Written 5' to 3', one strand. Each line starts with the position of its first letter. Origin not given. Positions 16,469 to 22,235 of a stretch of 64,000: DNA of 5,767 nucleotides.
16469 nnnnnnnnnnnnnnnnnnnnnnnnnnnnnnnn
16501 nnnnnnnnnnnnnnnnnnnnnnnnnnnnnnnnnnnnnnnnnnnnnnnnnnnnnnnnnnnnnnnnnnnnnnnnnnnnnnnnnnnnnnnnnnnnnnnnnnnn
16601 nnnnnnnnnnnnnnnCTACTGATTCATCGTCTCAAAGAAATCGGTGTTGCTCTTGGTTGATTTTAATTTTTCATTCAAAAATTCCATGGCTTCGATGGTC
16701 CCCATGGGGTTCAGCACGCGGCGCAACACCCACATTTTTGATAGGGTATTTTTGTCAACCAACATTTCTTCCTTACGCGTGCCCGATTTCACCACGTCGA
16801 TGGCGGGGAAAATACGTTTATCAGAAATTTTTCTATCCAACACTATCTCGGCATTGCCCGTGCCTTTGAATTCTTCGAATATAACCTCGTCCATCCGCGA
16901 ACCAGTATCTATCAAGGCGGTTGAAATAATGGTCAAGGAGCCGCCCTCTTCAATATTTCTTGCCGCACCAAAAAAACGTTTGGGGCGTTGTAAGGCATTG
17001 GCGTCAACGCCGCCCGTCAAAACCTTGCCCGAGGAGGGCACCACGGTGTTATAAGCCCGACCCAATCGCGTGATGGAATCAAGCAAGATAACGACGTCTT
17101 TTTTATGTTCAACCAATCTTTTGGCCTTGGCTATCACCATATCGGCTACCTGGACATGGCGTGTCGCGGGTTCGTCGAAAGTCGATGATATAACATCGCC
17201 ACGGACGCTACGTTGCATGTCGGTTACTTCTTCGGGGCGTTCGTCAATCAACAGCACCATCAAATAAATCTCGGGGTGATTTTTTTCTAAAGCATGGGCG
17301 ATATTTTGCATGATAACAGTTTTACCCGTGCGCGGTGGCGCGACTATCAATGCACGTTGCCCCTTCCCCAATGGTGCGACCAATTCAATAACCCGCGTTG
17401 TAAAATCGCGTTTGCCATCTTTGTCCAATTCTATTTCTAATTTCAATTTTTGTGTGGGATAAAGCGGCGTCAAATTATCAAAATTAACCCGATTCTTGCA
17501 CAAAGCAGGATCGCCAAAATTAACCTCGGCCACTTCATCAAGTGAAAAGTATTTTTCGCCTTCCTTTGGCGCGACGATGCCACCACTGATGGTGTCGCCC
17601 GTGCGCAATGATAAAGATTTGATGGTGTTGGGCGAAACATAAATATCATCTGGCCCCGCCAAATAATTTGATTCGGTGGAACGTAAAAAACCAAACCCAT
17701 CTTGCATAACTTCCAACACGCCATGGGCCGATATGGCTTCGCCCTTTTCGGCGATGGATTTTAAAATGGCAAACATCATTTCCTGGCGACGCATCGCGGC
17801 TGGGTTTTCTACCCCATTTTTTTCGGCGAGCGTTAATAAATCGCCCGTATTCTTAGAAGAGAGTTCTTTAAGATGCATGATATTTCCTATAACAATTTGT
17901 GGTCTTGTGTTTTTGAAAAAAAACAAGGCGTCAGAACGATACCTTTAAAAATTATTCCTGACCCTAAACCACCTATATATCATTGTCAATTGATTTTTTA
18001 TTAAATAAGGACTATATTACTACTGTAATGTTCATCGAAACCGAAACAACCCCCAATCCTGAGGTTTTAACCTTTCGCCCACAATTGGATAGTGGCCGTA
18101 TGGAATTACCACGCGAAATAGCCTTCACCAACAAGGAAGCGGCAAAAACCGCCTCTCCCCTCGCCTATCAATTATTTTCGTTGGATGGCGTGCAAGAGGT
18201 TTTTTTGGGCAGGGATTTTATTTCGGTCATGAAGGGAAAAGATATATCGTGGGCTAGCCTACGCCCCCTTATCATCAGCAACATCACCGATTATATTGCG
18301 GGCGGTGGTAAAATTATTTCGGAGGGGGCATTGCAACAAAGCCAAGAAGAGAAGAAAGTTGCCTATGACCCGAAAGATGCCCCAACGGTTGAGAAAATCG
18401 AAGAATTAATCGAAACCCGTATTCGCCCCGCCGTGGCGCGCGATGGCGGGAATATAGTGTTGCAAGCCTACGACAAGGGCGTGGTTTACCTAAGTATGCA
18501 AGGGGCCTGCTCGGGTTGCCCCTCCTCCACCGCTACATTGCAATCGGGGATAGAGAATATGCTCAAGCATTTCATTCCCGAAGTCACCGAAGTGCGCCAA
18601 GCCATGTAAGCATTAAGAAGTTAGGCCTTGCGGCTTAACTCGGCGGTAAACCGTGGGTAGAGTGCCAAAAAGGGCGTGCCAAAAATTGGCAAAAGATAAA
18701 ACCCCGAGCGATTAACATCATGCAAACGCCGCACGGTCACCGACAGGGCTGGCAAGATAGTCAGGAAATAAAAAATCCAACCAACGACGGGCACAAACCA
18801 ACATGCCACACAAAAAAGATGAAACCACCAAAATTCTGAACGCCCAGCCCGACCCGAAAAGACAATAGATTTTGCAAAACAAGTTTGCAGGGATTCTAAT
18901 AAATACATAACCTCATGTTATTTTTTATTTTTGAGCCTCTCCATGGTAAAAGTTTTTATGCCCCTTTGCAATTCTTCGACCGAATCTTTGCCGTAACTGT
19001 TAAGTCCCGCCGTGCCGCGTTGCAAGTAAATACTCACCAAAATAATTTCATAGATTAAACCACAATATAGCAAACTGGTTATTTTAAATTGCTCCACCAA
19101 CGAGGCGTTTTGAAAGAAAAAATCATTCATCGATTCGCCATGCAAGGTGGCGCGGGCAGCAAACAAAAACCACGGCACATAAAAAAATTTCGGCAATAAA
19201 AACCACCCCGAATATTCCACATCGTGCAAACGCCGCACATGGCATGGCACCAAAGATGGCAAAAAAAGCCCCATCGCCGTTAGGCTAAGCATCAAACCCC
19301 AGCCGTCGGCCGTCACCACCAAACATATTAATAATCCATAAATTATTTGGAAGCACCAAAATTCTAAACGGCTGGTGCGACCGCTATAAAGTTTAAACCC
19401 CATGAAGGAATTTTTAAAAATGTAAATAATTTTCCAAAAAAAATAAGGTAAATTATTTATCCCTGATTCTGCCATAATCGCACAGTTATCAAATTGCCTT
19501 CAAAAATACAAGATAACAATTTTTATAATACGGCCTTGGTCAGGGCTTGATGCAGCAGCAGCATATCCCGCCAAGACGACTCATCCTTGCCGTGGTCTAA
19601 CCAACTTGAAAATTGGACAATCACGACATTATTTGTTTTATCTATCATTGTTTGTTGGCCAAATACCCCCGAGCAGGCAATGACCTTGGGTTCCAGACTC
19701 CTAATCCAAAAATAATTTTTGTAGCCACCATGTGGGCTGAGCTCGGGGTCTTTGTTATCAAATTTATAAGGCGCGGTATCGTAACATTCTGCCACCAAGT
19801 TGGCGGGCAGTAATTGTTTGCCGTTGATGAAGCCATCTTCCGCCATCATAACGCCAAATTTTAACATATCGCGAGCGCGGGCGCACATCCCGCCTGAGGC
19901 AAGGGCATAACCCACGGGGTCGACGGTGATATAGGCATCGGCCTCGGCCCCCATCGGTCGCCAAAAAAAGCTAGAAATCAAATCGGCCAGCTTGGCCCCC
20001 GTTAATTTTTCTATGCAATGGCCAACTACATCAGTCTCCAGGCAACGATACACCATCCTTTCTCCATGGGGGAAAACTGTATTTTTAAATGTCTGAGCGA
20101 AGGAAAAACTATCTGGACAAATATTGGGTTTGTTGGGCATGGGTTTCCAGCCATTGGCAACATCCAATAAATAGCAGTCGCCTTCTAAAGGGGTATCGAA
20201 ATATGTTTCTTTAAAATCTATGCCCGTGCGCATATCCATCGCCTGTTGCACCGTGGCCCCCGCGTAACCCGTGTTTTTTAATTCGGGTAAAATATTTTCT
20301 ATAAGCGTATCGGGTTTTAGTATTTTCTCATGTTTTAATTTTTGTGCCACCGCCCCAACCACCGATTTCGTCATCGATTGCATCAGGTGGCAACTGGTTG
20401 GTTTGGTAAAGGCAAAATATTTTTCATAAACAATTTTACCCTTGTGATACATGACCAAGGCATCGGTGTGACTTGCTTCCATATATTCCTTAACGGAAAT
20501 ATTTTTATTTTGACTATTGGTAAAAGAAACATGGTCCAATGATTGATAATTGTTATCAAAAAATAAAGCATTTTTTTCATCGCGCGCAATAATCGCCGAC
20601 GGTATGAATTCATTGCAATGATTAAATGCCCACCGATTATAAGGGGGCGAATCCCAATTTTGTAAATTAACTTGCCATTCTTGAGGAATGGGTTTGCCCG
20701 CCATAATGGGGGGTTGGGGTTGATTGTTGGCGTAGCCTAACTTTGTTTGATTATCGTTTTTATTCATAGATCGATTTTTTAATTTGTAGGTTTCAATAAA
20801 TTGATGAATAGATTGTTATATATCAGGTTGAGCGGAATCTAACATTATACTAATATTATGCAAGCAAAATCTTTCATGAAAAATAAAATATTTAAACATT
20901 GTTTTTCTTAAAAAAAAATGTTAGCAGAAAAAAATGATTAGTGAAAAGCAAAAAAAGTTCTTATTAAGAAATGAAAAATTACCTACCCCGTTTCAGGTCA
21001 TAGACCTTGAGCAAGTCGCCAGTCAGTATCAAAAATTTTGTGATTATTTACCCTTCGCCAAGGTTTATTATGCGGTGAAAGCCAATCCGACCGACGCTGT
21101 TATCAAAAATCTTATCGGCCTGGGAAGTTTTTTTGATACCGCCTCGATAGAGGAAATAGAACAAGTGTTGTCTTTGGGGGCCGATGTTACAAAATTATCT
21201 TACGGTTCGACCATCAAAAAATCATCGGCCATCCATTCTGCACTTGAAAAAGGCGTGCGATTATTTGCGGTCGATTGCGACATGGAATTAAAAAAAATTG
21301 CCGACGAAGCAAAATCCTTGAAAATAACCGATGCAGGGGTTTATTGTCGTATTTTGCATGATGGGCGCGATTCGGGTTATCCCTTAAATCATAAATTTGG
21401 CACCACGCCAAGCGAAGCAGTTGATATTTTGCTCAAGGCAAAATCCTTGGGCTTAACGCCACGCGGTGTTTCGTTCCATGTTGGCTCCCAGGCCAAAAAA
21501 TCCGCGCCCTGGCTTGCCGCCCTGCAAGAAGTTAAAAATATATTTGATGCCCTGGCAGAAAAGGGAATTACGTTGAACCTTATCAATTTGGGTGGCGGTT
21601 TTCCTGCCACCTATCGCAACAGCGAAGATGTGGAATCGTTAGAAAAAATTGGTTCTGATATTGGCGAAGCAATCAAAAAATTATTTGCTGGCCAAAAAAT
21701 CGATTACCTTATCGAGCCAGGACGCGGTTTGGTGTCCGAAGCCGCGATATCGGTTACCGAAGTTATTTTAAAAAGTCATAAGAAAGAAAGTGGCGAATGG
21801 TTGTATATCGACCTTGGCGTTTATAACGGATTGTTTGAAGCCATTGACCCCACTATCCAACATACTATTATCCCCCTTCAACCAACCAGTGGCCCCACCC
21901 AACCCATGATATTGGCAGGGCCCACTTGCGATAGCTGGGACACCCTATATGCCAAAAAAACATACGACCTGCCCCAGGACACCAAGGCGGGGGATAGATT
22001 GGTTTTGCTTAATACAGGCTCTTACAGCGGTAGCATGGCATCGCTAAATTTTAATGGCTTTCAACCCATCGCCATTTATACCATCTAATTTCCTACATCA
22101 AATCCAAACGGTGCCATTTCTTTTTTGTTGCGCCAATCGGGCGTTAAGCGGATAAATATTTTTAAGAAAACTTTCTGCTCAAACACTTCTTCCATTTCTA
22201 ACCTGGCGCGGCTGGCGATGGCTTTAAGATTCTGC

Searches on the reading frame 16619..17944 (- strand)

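Call 20: search_protein_families(library=ncbifam, proteins=[window:16619-17944:-], max_evalue=0.00001)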
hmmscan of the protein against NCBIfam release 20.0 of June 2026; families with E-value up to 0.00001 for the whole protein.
window:16619-17944:- (442 aa): 25 families
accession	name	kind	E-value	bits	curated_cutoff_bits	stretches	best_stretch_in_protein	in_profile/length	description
TIGR00767.1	rho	equivalog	1e-203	676.9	509.45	1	24-442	2-415/415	transcription termination factor Rho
NF006886.1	PRK09376.1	equivalog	5.7e-202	671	315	1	23-440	1-413/413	transcription termination factor Rho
NF041509.1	paralog_Rho2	exception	9.4e-137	456.1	628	1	75-438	3-358/360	transcription termination factor Rho, short form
TIGR02546.1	III_secr_ATP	equivalog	1.6e-24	86.4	604.75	1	184-419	135-372/423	type III secretion system ATPase SctN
TIGR03496.1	FliI_clade1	equivalog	9.8e-24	83.9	619.1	1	182-412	124-358/414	flagellar protein export ATPase FliI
TIGR01026.1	fliI_yscN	subfamily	1.1e-23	83.7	379.5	1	183-413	151-383/440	FliI/YscN family ATPase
TIGR03498.1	FliI_clade3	equivalog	3.5e-23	82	587.45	1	183-418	128-367/418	flagellar protein export ATPase FliI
NF006012.0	PRK08149.1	equivalog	6.6e-21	74.7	594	1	182-420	141-381/431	type III secretion system ATPase SctN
TIGR03497.1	FliI_clade2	equivalog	3.2e-20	72.5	629.8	1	182-415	124-359/413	flagellar protein export ATPase FliI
NF005391.0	PRK06936.1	equivalog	2.3e-18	66.2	657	1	183-431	150-400/439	type III secretion system ATPase SctN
NF006575.0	PRK09099.1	subfamily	1.1e-17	63.9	706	1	143-425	114-397/443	type III secretion system ATPase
NF005765.0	PRK07594.1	equivalog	4.3e-17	61.9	715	1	183-429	143-391/433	EscN/YscN/HrcN family type III secretion system ATPase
NF005295.0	PRK06820.1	equivalog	3.2e-16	59.4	690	1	183-421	151-391/440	EscN/YscN/HrcN family type III secretion system ATPase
NF006290.1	PRK08472.1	equivalog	6.2e-14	51.7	644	1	186-411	148-375/433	flagellar protein export ATPase FliI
NF005535.1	PRK07196.1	equivalog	9.4e-14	51.2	715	1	179-403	141-368/434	flagellar protein export ATPase FliI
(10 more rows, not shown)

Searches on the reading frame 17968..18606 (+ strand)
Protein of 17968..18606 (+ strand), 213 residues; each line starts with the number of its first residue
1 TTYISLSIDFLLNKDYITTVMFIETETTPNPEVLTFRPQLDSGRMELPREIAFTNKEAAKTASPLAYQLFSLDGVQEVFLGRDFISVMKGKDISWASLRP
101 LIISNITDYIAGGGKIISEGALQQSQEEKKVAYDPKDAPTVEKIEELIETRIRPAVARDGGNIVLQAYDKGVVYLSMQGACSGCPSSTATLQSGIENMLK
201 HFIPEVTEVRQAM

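Call 20: search_protein_families(library=ncbifam, proteins=[window:17968-18606:+], max_evalue=0.00001)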
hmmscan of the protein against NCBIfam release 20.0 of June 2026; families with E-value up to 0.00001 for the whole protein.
window:17968-18606:+ (213 aa): 3 families
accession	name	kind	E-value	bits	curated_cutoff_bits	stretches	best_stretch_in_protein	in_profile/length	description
TIGR03341.1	YhgI_GntY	equivalog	2.1e-13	50.5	269.35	1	131-211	97-178/190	Fe-S biogenesis protein NfuA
NF008392.0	PRK11190.1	equivalog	2.5e-11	43.8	268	1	135-211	102-180/192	Fe-S biogenesis protein NfuA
TIGR02000.1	NifU_proper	equivalog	5.5e-11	42.4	273.3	1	136-210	216-288/290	Fe-S cluster assembly protein NifU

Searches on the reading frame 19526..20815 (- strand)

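Call 20: search_protein_families(library=ncbifam, proteins=[window:19526-20815:-], max_evalue=0.00001)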
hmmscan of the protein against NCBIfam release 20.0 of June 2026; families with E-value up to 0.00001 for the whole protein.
window:19526-20815:- (430 aa): 1 family
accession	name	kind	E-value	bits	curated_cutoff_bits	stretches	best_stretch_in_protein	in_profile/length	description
NF045925.1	3-sucCA_synth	equivalog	1.4e-13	50.2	800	1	217-401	137-308/498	3-succinylated cholic acid synthase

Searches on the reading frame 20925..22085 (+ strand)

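Call 21: search_protein_families(library=ncbifam, proteins=[window:20925-22085:+], max_evalue=0.00001)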
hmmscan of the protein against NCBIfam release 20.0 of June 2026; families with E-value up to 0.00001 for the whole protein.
window:20925-22085:+ (387 aa): 7 families
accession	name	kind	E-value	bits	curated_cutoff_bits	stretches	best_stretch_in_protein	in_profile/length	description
TIGR01048.1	lysA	equivalog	8.3e-50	169.5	297.9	1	17-377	21-385/417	diaminopimelate decarboxylase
TIGR03099.1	dCO2ase_PEP1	hypoth_equivalog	1.1e-33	116.9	478.45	1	20-378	24-389/398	pyridoxal-dependent decarboxylase, exosortase A system-associated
NF006515.0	PRK08961.1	equivalog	3.9e-29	101.2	802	1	8-374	490-847/861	bifunctional aspartate kinase/diaminopimelate decarboxylase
NF052544.1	OrLyDeCDokD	equivalog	1.4e-23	83.2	700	1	43-368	67-419/461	ornithine/lysine decarboxylase DokD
NF003763.0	PRK05354.1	equivalog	1.7e-11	43.4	369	1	31-288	84-364/636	biosynthetic arginine decarboxylase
NF041039.1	FslC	exception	1.7e-10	40.3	500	1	48-371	59-389/418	rhizoferrin biosystnesis N-citrylornithine decarboxylase FslC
TIGR01273.1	speA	equivalog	3.2e-10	39.1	624.1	1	29-287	75-355/624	arginine decarboxylase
